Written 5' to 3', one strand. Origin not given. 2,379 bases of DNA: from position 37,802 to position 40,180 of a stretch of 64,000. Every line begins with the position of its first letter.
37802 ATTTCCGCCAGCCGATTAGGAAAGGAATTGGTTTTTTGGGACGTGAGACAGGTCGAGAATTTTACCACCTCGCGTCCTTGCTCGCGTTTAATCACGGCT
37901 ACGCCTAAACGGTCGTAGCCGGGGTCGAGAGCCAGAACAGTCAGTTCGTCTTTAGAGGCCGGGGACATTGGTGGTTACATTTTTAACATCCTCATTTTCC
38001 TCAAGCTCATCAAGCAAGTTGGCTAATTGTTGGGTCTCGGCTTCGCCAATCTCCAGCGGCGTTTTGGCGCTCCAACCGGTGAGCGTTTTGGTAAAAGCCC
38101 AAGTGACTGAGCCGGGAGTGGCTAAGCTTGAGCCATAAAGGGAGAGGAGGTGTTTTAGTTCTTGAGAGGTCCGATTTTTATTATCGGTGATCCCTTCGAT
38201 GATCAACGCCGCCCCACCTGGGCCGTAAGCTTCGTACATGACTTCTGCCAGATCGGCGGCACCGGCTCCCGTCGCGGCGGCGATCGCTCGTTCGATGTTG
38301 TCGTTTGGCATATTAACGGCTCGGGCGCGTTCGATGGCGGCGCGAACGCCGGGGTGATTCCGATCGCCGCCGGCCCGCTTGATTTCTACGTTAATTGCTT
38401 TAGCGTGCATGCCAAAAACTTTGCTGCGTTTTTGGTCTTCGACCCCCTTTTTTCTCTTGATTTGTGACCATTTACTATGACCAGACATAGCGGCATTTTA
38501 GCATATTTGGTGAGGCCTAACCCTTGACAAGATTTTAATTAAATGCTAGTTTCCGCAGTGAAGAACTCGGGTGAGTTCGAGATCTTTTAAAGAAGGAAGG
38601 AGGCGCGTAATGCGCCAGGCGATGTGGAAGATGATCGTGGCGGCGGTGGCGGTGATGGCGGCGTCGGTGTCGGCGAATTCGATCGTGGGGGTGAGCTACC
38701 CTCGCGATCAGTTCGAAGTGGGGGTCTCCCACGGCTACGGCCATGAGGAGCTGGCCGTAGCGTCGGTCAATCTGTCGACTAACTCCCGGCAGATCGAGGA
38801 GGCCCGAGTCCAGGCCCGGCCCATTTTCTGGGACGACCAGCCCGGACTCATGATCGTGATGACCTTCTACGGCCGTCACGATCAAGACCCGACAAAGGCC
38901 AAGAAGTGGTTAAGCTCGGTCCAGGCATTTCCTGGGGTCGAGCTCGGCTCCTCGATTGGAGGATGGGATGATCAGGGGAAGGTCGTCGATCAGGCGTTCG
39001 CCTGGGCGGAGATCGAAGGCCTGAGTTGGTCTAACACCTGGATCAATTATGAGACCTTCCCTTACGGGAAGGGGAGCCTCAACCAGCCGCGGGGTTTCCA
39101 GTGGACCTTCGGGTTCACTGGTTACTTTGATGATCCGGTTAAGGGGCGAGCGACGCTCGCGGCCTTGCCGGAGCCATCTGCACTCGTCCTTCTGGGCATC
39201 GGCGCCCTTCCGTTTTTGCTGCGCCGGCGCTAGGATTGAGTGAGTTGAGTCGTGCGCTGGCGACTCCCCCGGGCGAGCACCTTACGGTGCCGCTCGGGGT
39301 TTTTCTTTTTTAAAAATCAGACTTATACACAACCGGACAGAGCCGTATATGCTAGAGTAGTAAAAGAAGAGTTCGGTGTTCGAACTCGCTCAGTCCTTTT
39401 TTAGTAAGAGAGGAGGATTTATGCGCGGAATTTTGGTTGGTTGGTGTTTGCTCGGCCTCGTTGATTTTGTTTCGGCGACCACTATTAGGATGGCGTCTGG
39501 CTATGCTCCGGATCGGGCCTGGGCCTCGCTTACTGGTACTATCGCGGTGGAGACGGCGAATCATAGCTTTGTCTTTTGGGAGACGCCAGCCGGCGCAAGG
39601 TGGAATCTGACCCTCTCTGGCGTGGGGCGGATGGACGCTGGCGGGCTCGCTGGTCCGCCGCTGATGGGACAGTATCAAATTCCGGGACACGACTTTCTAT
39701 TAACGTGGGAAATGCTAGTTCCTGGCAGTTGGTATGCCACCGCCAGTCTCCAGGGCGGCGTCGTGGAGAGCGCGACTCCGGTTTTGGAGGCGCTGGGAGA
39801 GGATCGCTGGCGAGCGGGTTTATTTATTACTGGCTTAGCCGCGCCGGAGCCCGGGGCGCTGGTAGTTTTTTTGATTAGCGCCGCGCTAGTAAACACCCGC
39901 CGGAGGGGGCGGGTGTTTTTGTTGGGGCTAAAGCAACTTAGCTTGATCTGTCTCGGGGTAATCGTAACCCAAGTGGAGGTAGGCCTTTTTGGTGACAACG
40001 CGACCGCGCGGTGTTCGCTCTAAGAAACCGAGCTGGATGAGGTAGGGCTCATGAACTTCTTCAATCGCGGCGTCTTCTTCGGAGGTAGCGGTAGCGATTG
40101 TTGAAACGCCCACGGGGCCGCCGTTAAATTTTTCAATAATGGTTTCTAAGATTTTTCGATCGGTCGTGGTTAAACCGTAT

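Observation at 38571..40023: GC-rich pair of PEP-CTERM-tagged secreted proteins inserted between yebC-ruvC and ruvB, with no exosortase nearby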

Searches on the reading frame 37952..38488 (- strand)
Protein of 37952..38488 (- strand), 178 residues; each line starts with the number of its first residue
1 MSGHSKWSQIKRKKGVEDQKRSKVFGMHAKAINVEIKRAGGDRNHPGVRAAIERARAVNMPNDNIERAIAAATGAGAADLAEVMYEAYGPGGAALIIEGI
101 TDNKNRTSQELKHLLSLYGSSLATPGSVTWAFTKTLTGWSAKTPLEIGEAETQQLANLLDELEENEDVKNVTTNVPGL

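Call 35: find_related_loci(query=A5, collection=metagenome_contigs, flank=10000)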
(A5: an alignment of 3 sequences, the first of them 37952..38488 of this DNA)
Query A5 (178 aa) in metagenome_contigs; peptide patterns used: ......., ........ (x = any residue, [..] = any of these).
600 stretches matched a pattern (row limit reached: there are more); 9 encode a relative of the query (tblastn E <= 1e-3); 9 distinct loci.
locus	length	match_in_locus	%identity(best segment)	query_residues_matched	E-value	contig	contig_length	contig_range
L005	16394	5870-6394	67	1-174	6e-75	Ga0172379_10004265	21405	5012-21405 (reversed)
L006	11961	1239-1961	49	1-175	2e-40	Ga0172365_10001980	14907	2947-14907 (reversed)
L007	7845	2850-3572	49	1-175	2e-40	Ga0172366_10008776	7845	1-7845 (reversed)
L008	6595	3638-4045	49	1-134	7e-39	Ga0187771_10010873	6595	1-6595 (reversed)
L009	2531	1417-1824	49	1-134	2e-38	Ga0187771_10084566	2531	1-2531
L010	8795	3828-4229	43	1-133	8e-32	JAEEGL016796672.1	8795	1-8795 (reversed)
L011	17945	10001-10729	41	1-174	7e-30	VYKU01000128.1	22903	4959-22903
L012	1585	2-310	49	34-134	1e-27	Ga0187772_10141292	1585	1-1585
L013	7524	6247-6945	40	7-174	2e-24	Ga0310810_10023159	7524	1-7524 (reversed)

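Call 37: search_protein_families(library=ncbifam, proteins=[L005:5067-5750:-], max_evalue=1)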
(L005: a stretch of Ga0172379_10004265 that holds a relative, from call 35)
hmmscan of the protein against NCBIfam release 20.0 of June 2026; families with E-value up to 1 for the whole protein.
L005:5067-5750:- (227 aa): 15 families
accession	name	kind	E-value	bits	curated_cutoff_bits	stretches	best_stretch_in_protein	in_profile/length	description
TIGR02595.1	PEP_CTERM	domain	1.8e-05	25.3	16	1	203-224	1-22/24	PEP-CTERM sorting domain-containing protein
NF033554.9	floc_PepA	equivalog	9.6e-05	22.3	80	1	193-224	228-260/261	flocculation-associated PEP-CTERM protein PepA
NF038120.1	PEP_CTERM_QFxxD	subfamily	0.00045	20.1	80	1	201-224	191-214/215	NF038120 family PEP-CTERM protein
NF038129.1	PEP_NF038129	equivalog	0.0034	17.2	65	1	201-223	169-193/194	NF038129 family PEP-CTERM protein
NF041927.1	Xrt_dep_XDP1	equivalog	0.008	16.2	125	1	201-223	217-241/242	exosortase-dependent surface protein XDP1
NF038125.1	PEP_CTERM_THxN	subfamily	0.0084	15.7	85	1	203-223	223-245/246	THxN family PEP-CTERM protein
NF038124.1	PEP_CTERM_TLD_A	exception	0.0084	15.7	100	1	197-224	209-234/235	PEP_CTERM-anchored TLD domain-containing protein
NF041538.1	PEP_EDSA_1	subfamily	0.011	15.4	100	1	203-223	284-306/307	EDSAP-1 family PEP-CTERM protein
NF033947.0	PEP-cistern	hypoth_equivalog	0.025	14.3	60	1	194-221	164-191/195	cistern family PEP-CTERM protein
TIGR03901.2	MYXO-CTERM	domain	0.026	14.9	20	1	208-223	15-32/34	MYXO-CTERM sorting domain-containing protein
TIGR03382.1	GC_trans_RRR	domain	0.036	14.7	15.85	1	206-223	9-26/27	MYXO-CTERM sorting domain-containing protein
NF035944.1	PEPxxWA-CTERM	domain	0.05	13.5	35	1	203-223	1-24/24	PEPxxWA-CTERM sorting domain-containing protein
TIGR03370.1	VPLPA-CTERM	domain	0.053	13.5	25.35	1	209-224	9-24/25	VPLPA-CTERM sorting domain-containing protein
NF038126.1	PEP_CTERM_FxDxF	subfamily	0.085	13.1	50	1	201-223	140-164/165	FxDxF family PEP-CTERM protein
NF038040.1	phero_PhrK_fam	equivalog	0.59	10.4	35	0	8-27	8-27/40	PhrK family phosphatase-inhibitory pheromone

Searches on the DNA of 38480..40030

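Call 85: search_rna_families(source=window, start=38480, end=40030, threshold=evalue, max_evalue=1)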
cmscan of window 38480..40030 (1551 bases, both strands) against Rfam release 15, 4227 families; matches with E-value up to 1: 2.
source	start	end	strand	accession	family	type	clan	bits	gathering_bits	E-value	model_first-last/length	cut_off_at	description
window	39828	39923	+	RF02837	anti-hemB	Gene; sRNA;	-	18.9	49.5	0.17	1-81/81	no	Burkholderia RNA 7 (anti-hemB)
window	39820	39917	+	RF00624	P9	Gene;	-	18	43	0.63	1-74/74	no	Pseudomonas sRNA P9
